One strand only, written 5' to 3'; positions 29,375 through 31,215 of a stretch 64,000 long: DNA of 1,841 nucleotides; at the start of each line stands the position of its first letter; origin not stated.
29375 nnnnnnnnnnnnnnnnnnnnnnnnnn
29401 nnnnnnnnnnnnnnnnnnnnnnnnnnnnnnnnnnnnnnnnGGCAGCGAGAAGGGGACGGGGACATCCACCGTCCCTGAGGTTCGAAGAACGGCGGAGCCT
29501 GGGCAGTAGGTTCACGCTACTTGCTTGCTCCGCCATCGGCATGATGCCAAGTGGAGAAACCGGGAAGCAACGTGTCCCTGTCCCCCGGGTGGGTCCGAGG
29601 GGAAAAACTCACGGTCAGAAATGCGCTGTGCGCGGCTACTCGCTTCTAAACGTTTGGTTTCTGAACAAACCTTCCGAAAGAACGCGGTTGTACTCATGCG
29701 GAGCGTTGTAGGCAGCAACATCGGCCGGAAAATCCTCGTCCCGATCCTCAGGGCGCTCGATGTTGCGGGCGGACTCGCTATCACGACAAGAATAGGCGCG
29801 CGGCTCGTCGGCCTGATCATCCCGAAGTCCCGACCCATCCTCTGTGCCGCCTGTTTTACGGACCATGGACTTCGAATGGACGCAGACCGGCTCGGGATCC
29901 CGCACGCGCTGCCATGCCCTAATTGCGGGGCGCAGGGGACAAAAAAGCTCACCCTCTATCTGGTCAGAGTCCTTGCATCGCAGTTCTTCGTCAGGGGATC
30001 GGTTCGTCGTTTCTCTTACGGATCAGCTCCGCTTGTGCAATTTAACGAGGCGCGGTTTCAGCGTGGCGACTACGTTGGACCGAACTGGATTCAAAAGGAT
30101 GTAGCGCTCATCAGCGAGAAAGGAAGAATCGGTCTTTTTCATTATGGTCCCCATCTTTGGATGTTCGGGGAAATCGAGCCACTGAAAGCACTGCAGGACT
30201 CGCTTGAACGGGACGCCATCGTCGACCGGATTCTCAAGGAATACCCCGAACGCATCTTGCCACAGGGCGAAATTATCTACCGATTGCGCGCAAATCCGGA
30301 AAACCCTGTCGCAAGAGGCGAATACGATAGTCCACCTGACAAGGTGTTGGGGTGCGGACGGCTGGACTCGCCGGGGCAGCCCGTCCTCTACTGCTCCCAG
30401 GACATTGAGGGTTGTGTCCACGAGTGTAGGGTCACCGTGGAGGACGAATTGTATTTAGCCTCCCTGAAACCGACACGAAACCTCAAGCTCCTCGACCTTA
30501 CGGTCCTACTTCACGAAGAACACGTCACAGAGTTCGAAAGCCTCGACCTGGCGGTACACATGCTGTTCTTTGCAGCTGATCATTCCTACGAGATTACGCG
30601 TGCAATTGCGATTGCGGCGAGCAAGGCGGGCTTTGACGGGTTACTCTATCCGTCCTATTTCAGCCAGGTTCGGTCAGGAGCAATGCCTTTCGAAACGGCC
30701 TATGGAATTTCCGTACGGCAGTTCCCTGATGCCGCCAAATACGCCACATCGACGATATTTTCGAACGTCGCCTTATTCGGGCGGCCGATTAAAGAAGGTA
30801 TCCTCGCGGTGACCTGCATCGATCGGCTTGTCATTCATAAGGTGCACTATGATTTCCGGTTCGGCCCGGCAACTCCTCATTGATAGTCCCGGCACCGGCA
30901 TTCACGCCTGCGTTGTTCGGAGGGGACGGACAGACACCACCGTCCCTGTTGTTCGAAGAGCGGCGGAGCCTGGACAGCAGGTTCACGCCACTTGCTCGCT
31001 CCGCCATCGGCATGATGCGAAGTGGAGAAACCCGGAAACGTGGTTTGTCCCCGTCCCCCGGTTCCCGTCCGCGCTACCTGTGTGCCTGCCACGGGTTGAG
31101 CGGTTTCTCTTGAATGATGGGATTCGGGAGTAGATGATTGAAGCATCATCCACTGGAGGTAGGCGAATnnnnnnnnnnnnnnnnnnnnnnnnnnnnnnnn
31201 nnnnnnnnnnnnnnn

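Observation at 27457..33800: Cassette-like accessory island: three unrelated predicted effector genes (nuclease-like, RES, HEPN), each closed by a member of one structured repeat family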

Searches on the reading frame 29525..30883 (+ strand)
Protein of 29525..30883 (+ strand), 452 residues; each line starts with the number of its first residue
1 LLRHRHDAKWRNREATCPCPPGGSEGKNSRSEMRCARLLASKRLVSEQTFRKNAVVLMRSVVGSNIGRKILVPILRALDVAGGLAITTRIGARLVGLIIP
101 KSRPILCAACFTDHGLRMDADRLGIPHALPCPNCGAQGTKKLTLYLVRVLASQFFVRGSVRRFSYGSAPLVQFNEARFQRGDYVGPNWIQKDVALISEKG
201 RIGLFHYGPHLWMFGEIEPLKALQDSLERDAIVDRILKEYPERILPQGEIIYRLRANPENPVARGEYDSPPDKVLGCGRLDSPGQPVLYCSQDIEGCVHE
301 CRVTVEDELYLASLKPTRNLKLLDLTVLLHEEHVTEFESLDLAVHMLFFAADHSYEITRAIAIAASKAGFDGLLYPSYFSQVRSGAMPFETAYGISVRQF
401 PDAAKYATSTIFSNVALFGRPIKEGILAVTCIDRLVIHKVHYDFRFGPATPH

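Call 7: search_protein_families(library=pfam, proteins=[window:29525-30883:+], max_evalue=0.1)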
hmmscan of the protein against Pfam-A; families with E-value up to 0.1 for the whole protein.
window:29525-30883:+ (452 aa): 1 family
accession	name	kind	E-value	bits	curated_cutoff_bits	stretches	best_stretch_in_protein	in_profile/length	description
PF08808.17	RES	-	3.7e-14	53.5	23.2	1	274-379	21-125/157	RES domain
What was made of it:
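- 29696..30883 (+): Long RES-domain protein, 395 aa, with an N-terminal CxxC...CPxC region. Pfam RES 3.7e-14 (call 7).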

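Call 8: search_protein_families(library=padloc, proteins=[window:29525-30883:+], max_evalue=0.1)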
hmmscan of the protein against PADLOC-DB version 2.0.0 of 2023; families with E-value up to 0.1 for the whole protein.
window:29525-30883:+ (452 aa): 0 families

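Call 9: search_protein_families(library=ncbifam, proteins=[window:29525-30883:+], max_evalue=0.1)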
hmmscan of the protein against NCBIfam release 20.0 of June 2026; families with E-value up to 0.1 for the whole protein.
window:29525-30883:+ (452 aa): 0 families

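Call 63: search_protein_families(library=ncbifam, proteins=[window:29696-30883:+], max_evalue=10)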
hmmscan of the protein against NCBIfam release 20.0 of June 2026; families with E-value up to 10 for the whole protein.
window:29696-30883:+ (395 aa): 1 family
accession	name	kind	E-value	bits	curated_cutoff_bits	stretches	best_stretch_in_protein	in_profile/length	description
NF049844.1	Res_ParT_toxin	subfamily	0.12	12.1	110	1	221-253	22-54/147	type II RES/Xre toxin-antitoxin system toxin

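Call 98: search_protein_representatives(protein=window:29696-30883:+)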
Query: 395 residues. Proteins with E-value up to 0.001 (for the whole library): 524; up to 1e-10: 342; up to 1e-30: 138. The best 150 are listed.
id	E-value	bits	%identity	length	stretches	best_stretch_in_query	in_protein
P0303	5.5e-118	410.9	52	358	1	40-392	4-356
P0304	2.0e-114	399.2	53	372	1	41-392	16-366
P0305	4.2e-111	388.2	50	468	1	45-392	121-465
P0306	2.4e-104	366.0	49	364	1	35-392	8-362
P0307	1.0e-102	360.7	49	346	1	46-392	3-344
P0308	2.8e-102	359.2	51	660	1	46-377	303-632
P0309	3.6e-98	345.6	53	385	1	102-392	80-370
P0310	2.3e-93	329.8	50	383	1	48-392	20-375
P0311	4.3e-93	328.9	51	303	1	91-392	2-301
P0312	4.6e-91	322.2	54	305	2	72-329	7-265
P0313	1.1e-89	317.8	44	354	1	47-392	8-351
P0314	3.4e-89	316.1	45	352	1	46-392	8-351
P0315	9.2e-89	314.7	54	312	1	46-324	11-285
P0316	1.5e-87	310.7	46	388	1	46-392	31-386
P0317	1.4e-86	307.5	62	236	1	11-231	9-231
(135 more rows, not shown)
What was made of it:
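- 29696..30883 (+): 524 representative homologues, typically 330-370 aa, begin just before the CxxC (call 98).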

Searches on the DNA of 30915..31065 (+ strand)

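Call 74: search_dna_similar(query=window:30915-31065:+, collection=plasmids, mode=distant, max_evalue=0.01, max_rows=15)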
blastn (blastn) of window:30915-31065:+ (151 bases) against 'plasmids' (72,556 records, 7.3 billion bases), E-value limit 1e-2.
No match.
